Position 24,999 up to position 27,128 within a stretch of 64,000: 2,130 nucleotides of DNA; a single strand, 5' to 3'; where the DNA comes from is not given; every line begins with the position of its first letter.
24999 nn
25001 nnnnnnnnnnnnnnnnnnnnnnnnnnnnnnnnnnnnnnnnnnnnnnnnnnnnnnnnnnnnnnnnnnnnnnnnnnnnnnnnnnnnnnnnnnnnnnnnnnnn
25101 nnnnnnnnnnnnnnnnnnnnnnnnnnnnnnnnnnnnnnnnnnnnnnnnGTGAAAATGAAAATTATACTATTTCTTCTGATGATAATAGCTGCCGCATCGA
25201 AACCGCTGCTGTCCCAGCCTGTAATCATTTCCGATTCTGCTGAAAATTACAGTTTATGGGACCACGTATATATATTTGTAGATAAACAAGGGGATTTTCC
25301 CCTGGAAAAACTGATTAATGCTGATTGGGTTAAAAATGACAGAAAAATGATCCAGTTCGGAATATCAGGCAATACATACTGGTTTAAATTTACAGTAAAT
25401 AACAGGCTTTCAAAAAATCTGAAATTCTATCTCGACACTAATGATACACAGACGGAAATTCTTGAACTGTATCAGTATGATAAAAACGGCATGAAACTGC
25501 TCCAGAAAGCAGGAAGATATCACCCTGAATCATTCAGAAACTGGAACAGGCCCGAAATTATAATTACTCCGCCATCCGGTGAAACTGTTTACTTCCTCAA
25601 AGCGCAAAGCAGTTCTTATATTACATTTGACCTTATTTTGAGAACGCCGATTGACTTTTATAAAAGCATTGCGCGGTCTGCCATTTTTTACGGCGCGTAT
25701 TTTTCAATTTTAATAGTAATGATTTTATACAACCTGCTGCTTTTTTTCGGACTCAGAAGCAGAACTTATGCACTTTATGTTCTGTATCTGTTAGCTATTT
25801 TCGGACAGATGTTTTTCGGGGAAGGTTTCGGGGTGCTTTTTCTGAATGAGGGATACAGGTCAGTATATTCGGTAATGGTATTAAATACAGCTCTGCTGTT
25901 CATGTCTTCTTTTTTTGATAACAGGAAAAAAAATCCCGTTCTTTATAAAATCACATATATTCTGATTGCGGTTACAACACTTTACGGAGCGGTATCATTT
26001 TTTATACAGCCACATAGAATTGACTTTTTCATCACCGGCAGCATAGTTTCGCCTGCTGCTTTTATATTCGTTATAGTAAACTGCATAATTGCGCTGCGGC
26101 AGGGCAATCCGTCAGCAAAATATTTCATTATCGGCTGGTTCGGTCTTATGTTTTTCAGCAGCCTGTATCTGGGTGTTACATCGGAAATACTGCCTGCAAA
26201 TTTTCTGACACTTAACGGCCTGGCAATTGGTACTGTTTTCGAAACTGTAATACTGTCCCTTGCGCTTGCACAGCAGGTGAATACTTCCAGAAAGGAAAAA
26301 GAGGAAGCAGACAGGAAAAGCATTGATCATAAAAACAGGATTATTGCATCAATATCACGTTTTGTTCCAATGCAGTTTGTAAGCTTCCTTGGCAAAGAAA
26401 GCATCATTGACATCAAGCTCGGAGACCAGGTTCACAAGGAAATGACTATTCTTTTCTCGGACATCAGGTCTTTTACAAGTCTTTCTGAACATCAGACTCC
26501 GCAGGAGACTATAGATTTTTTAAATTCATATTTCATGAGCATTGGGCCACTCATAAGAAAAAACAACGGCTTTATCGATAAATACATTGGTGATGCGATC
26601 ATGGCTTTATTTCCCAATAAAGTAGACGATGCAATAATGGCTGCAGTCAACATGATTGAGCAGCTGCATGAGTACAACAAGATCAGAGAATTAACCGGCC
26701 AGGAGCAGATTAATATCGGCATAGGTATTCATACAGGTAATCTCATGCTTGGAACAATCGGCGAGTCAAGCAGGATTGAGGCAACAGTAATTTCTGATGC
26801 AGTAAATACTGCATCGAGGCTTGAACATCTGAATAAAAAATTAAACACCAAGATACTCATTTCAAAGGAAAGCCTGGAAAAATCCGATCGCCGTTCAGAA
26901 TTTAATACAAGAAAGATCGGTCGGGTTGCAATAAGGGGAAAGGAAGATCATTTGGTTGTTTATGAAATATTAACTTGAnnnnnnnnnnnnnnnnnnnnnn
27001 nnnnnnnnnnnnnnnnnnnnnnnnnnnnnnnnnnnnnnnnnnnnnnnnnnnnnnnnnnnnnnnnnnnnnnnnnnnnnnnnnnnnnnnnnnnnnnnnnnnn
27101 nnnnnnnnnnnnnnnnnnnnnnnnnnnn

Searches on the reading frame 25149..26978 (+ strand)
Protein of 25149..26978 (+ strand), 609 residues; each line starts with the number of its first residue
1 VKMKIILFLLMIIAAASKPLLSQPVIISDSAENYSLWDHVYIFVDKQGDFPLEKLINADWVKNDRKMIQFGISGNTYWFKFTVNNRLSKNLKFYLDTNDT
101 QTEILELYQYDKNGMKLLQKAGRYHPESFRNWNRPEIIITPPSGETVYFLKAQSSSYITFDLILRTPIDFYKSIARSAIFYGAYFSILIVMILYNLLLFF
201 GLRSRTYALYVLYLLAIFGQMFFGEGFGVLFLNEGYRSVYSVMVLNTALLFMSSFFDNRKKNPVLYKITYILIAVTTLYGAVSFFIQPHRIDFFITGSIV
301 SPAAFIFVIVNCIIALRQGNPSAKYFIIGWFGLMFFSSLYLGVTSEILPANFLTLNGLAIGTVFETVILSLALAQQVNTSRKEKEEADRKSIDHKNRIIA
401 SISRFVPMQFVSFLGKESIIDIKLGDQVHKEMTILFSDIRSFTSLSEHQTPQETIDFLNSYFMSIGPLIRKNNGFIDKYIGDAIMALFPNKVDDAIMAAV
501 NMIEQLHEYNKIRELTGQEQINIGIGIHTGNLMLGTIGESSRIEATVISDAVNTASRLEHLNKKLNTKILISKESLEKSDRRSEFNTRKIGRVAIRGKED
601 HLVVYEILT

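Call 11: search_protein_families(library=pfam, proteins=[window:25149-26978:+])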
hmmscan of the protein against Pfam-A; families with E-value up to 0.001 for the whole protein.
window:25149-26978:+ (609 aa): 3 families
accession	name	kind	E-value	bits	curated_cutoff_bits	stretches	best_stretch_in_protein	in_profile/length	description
PF07695.17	7TMR-DISM_7TM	-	1.5e-31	110.4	29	1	178-375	2-204/205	7TM diverse intracellular signalling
PF00211.25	Guanylate_cyc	-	2.8e-24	86.1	21.9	1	427-601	4-176/183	Adenylate and Guanylate cyclase catalytic domain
PF07696.17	7TMR-DISMED2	-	4.3e-17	62.8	22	1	39-164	3-134/136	7TMR-DISM extracellular 2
